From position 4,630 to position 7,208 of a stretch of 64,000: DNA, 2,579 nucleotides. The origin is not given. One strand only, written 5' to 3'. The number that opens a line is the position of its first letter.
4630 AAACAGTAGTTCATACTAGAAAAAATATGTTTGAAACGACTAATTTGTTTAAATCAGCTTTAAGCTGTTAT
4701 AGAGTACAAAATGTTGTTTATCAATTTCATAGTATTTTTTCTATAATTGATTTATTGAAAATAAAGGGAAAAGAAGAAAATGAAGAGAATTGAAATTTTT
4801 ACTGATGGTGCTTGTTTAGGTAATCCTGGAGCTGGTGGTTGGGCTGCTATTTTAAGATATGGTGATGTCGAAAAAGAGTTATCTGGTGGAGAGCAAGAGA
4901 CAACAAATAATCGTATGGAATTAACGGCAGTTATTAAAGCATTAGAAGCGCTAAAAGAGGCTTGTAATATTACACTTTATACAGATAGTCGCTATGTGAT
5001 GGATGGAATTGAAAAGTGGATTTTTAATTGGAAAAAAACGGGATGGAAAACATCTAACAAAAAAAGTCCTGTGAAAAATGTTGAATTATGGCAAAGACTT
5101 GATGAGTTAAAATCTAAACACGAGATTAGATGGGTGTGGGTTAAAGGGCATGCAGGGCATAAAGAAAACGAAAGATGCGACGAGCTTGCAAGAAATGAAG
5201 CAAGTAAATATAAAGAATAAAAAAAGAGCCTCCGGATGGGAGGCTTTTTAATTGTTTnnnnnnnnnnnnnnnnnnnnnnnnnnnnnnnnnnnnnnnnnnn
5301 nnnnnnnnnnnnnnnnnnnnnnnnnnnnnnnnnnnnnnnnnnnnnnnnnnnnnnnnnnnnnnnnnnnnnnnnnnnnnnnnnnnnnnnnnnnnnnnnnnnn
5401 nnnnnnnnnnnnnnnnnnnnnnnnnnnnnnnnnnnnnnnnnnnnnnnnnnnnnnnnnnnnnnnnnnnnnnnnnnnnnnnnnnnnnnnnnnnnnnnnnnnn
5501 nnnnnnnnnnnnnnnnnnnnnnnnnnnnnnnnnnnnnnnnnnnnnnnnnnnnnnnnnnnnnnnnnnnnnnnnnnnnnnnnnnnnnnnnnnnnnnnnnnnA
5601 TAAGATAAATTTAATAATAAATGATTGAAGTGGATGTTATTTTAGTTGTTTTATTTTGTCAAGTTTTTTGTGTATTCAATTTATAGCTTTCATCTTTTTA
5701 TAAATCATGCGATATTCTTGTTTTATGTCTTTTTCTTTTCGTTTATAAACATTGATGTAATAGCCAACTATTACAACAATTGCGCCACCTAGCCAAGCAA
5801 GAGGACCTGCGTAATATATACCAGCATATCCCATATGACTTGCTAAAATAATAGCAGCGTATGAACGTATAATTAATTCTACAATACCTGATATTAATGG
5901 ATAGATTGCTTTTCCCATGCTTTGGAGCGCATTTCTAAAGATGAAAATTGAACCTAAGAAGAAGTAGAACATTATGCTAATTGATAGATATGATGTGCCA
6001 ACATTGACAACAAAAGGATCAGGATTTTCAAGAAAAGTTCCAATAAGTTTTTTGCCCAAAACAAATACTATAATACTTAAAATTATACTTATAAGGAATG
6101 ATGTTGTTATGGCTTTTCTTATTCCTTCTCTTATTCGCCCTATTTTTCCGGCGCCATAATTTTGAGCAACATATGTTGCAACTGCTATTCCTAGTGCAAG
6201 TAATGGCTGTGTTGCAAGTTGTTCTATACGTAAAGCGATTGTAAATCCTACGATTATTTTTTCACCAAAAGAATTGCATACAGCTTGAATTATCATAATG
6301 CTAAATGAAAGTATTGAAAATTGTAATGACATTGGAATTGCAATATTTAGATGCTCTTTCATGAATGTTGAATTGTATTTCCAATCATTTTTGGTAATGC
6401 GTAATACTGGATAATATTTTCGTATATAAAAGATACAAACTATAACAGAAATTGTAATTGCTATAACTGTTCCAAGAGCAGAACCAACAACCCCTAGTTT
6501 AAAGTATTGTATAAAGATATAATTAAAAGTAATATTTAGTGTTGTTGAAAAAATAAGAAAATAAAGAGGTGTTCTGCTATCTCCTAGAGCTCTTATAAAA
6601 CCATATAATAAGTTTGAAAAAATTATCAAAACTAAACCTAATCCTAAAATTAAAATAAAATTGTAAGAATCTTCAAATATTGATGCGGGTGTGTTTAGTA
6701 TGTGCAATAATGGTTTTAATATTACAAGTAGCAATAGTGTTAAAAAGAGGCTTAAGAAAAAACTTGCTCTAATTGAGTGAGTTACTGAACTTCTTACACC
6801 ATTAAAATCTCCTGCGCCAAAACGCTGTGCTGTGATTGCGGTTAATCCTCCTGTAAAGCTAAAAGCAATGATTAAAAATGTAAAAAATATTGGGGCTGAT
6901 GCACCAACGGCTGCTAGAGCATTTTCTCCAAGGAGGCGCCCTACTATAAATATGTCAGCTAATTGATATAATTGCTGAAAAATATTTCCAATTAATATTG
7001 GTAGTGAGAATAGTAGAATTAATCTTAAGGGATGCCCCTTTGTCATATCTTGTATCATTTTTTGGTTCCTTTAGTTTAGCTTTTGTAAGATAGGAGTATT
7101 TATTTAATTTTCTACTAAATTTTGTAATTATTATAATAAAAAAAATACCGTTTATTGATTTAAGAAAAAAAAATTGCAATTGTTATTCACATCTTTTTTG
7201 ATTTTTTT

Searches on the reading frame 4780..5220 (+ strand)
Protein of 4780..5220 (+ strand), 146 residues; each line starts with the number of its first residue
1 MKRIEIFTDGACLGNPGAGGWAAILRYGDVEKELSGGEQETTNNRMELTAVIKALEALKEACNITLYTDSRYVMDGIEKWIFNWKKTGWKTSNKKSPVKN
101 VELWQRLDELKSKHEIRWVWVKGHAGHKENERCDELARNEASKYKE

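Call 14: search_protein_families(library=phrogs, proteins=[window:4780-5220:+], max_evalue=0.01)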
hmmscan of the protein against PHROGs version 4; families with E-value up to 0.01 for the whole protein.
window:4780-5220:+ (146 aa): 3 families
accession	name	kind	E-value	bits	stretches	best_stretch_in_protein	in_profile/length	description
phrog_531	-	DNA, RNA and nucleotide metabolism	5.9e-63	213.8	1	1-142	73-225/285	Rnase H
phrog_3265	-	DNA, RNA and nucleotide metabolism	2.3e-24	87.1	1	37-138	82-189/496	ribonuclease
phrog_10653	-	DNA, RNA and nucleotide metabolism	1.3e-05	26.2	1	92-146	5-59/66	Rnase H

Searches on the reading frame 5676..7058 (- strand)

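Call 13: search_protein_families(library=pfam, proteins=[window:5676-7058:-], max_evalue=0.01)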
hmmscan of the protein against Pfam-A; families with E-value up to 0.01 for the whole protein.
window:5676-7058:- (460 aa): 4 families
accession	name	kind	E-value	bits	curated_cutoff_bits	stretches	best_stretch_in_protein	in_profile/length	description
PF01554.23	MatE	-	8.9e-57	191.7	24.9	2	20-181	1-161/161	MatE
PF03023.19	MurJ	-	2.2e-10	40.2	27.4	2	19-217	204-404/451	Lipid II flippase MurJ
PF01943.22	Polysacc_synt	-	6.7e-05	22.9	28.2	1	312-443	73-196/274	Polysaccharide biosynthesis protein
PF04506.18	Rft-1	-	0.0052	16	23.8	0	166-297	393-500/512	Rft protein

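Call 14: search_protein_families(library=phrogs, proteins=[window:5676-7058:-], max_evalue=0.01)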
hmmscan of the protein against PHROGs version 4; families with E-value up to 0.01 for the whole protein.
window:5676-7058:- (460 aa): 1 family
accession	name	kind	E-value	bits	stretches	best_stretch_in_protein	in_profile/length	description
phrog_6241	-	unknown function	1.3e-91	308.7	1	3-445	3-442/445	-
